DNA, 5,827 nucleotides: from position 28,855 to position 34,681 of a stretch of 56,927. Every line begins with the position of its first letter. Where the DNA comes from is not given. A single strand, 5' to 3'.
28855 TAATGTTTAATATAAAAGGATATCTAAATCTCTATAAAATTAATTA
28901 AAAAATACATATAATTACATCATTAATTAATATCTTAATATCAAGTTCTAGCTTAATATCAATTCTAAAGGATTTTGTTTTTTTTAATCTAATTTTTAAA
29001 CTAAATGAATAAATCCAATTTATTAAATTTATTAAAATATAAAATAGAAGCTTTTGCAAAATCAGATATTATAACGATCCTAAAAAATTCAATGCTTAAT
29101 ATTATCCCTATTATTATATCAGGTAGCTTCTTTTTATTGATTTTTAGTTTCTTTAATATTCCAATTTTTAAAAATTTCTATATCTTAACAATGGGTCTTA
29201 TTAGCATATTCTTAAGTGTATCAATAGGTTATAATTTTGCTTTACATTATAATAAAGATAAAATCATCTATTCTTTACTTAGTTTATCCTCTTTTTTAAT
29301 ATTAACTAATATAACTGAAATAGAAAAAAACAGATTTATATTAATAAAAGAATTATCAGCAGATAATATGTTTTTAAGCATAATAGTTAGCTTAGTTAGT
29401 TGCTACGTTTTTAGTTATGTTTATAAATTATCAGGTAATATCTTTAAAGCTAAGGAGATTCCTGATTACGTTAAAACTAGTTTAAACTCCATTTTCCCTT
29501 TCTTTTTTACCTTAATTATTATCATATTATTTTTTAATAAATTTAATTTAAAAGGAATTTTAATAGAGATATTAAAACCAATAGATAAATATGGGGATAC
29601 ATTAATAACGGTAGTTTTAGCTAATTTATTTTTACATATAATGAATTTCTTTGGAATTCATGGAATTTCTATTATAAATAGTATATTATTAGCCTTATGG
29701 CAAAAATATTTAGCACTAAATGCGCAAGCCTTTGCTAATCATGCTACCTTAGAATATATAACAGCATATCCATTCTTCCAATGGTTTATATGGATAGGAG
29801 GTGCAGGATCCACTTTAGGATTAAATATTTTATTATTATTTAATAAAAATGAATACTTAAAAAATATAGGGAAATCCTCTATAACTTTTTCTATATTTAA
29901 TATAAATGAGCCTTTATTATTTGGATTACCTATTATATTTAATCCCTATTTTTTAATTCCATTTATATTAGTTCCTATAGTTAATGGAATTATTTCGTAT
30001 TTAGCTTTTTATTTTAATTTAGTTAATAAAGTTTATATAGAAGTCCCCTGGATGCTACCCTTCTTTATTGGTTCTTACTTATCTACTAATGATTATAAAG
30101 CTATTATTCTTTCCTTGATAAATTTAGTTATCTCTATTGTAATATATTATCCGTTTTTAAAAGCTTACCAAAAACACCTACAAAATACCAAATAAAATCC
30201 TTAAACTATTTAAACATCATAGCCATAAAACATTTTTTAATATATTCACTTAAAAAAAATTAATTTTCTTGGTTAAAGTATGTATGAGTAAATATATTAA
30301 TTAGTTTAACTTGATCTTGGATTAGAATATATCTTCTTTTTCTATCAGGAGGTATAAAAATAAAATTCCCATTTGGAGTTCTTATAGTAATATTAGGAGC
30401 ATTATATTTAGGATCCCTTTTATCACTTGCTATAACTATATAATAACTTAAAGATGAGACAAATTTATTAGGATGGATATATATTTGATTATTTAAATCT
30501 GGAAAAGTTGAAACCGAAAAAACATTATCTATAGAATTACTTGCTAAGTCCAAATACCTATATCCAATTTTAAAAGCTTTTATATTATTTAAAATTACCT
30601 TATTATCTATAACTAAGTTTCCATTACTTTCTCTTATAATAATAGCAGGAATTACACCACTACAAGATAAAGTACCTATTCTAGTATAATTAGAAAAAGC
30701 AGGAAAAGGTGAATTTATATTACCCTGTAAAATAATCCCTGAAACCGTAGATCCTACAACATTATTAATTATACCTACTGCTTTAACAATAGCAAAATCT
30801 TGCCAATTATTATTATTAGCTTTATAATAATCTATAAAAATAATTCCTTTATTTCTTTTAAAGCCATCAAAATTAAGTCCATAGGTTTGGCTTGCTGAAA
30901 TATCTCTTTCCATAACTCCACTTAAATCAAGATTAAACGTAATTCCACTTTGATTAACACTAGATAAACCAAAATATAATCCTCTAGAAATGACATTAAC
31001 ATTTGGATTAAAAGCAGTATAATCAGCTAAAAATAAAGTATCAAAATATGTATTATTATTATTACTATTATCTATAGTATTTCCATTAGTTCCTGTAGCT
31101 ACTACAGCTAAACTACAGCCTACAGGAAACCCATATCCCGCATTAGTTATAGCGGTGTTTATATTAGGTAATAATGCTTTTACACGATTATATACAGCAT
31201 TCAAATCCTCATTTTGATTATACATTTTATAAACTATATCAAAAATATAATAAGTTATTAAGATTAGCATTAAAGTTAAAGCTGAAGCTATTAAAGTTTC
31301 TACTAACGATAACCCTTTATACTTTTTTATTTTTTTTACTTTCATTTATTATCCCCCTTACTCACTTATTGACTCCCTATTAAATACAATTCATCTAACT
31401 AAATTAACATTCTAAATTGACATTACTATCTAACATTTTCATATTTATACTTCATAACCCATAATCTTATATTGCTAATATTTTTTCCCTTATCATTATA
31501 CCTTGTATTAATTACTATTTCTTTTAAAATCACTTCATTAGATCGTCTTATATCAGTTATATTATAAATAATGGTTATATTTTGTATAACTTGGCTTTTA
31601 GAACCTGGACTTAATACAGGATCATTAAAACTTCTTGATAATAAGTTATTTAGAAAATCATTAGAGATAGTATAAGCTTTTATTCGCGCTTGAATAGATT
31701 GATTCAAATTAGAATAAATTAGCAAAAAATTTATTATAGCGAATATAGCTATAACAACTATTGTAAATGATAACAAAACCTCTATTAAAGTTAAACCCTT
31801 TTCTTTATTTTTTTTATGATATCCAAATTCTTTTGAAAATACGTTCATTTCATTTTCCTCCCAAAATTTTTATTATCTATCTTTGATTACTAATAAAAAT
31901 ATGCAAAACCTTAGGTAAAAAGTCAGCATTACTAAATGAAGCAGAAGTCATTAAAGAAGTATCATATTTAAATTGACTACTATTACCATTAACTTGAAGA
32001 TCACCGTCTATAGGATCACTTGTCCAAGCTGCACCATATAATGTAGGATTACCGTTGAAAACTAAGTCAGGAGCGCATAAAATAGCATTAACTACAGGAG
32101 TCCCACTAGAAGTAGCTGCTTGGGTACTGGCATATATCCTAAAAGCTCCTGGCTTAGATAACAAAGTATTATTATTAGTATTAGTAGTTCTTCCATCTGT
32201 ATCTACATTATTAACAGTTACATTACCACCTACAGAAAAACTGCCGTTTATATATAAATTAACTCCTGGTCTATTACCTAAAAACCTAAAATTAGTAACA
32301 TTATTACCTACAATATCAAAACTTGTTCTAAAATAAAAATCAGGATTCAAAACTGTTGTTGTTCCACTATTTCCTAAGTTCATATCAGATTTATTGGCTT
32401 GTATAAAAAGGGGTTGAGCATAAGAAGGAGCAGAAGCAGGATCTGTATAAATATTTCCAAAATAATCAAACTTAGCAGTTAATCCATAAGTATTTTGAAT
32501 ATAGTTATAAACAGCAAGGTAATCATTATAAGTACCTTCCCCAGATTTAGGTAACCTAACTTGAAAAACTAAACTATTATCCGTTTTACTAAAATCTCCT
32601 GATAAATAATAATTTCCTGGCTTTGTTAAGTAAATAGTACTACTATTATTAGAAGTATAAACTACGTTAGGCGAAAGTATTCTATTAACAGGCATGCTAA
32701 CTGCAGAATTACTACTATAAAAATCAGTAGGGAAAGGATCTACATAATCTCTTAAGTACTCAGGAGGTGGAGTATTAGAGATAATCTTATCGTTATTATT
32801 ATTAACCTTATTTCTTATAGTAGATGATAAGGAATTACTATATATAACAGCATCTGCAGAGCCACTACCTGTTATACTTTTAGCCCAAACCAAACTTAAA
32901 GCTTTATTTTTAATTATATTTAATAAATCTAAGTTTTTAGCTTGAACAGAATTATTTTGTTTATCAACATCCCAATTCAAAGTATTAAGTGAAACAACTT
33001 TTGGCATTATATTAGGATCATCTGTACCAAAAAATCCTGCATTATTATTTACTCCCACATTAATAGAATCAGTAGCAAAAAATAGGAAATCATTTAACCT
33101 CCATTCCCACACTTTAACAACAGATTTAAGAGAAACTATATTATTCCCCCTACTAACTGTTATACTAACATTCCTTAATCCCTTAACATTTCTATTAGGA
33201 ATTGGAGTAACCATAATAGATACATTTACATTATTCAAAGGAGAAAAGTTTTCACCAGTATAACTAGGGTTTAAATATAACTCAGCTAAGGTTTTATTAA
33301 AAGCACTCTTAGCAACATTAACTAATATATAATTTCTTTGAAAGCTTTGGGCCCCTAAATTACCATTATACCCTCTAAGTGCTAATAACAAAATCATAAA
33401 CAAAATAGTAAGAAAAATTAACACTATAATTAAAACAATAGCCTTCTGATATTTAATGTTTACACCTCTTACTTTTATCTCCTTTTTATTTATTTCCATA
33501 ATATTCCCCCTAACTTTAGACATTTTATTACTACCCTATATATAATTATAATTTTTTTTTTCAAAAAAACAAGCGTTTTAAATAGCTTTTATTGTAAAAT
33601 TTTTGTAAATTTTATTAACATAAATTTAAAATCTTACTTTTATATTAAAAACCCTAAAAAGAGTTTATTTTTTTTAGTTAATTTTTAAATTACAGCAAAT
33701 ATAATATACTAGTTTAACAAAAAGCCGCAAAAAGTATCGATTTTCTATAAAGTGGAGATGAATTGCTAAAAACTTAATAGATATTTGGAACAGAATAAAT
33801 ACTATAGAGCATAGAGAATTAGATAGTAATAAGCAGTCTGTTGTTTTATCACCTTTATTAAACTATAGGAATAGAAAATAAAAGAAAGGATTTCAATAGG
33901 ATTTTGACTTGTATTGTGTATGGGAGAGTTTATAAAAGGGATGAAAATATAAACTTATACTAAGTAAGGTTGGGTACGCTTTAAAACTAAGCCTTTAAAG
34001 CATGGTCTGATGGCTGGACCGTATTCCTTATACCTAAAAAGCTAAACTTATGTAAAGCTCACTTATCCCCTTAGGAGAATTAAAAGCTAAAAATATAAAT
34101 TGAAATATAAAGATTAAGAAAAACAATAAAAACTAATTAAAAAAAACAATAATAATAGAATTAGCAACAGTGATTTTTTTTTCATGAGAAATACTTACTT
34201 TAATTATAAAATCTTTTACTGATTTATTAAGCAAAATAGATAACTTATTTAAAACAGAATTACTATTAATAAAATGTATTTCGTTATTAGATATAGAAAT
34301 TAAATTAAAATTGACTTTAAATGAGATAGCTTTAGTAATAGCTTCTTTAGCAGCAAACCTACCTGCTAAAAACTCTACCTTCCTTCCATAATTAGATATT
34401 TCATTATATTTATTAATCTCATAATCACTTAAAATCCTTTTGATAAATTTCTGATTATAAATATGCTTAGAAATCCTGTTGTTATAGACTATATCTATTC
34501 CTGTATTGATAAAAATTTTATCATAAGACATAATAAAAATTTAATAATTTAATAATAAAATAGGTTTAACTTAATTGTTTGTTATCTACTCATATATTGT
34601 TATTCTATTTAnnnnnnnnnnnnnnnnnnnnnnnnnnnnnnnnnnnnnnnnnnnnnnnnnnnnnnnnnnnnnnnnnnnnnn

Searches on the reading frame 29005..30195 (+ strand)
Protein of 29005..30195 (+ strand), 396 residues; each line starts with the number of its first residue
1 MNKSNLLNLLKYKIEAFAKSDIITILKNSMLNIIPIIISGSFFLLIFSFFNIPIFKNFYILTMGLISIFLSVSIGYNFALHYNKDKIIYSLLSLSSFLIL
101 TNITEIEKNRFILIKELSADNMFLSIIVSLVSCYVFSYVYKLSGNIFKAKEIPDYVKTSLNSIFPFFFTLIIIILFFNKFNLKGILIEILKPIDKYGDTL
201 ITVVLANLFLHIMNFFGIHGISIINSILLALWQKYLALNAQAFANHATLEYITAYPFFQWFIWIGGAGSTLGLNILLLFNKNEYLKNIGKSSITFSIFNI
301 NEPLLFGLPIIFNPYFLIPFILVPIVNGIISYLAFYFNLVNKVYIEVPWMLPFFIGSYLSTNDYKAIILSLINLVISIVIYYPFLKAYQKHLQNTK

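Call 39: search_protein_families(library=pfam, proteins=[window:29005-30195:+], max_evalue=0.001)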
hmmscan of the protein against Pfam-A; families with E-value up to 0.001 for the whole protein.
window:29005-30195:+ (396 aa): 1 family
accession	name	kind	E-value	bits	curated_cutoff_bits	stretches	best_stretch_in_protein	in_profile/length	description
PF02378.23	PTS_EIIC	-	1.9e-32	113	30.7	1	28-324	2-319/319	Phosphotransferase system, EIIC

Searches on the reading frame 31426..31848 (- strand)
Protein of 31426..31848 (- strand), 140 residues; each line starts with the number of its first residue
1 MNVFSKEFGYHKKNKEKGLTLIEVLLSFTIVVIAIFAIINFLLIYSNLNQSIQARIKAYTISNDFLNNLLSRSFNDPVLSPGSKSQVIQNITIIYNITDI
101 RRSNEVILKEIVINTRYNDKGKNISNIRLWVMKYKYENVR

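Call 39: search_protein_families(library=pfam, proteins=[window:31426-31848:-], max_evalue=0.001)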
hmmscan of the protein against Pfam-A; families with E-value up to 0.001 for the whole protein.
window:31426-31848:- (140 aa): 1 family
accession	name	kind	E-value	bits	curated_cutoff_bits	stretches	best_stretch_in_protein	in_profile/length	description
PF07963.17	N_methyl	-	0.00056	19.8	21.2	0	13-38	1-26/27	Prokaryotic N-terminal methylation motif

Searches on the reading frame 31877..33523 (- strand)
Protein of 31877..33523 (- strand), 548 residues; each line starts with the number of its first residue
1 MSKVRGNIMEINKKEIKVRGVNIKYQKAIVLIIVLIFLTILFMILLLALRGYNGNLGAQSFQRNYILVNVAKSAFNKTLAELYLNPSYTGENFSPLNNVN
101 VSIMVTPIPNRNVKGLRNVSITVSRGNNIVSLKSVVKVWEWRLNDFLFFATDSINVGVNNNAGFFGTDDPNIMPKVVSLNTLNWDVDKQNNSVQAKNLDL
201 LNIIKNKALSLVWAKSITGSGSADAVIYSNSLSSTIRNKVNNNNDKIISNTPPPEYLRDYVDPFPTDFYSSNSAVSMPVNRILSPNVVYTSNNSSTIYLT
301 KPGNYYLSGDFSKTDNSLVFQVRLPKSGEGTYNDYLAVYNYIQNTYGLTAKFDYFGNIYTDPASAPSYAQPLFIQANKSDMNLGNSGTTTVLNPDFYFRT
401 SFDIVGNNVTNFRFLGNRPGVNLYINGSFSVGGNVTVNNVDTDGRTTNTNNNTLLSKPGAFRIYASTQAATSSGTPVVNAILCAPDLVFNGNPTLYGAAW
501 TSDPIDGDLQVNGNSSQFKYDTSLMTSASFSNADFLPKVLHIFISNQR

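Call 39: search_protein_families(library=pfam, proteins=[window:31877-33523:-], max_evalue=0.001)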
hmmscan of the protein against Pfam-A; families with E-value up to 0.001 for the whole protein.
window:31877-33523:- (548 aa): 1 family
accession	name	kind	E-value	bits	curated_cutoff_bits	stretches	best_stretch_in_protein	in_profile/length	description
PF23981.1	DUF7305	-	3.9e-08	33.8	27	1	416-525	91-183/185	Domain of unknown function (DUF7305)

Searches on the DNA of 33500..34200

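Call 18: search_rna_families(source=window, start=33500, end=34200, threshold=evalue, max_evalue=1)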
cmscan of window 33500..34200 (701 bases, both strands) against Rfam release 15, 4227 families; matches with E-value up to 1: 0.
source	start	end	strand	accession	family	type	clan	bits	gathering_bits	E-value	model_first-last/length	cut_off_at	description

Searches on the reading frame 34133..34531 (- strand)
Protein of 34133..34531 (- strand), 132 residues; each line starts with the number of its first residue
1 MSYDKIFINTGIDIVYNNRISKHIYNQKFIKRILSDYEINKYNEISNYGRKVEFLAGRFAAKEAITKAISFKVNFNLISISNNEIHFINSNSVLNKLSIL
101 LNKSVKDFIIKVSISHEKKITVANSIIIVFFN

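Call 39: search_protein_families(library=pfam, proteins=[window:34133-34531:-], max_evalue=0.001)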
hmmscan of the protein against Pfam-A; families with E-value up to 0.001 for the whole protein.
window:34133-34531:- (132 aa): 2 families
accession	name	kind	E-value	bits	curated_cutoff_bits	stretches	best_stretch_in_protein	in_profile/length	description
PF01648.25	ACPS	-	8.6e-12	45.5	25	1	11-85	3-81/111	4'-phosphopantetheinyl transferase superfamily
PF17837.6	4PPT_N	-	0.0008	19.9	27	0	50-67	13-30/68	4'-phosphopantetheinyl transferase N-terminal domain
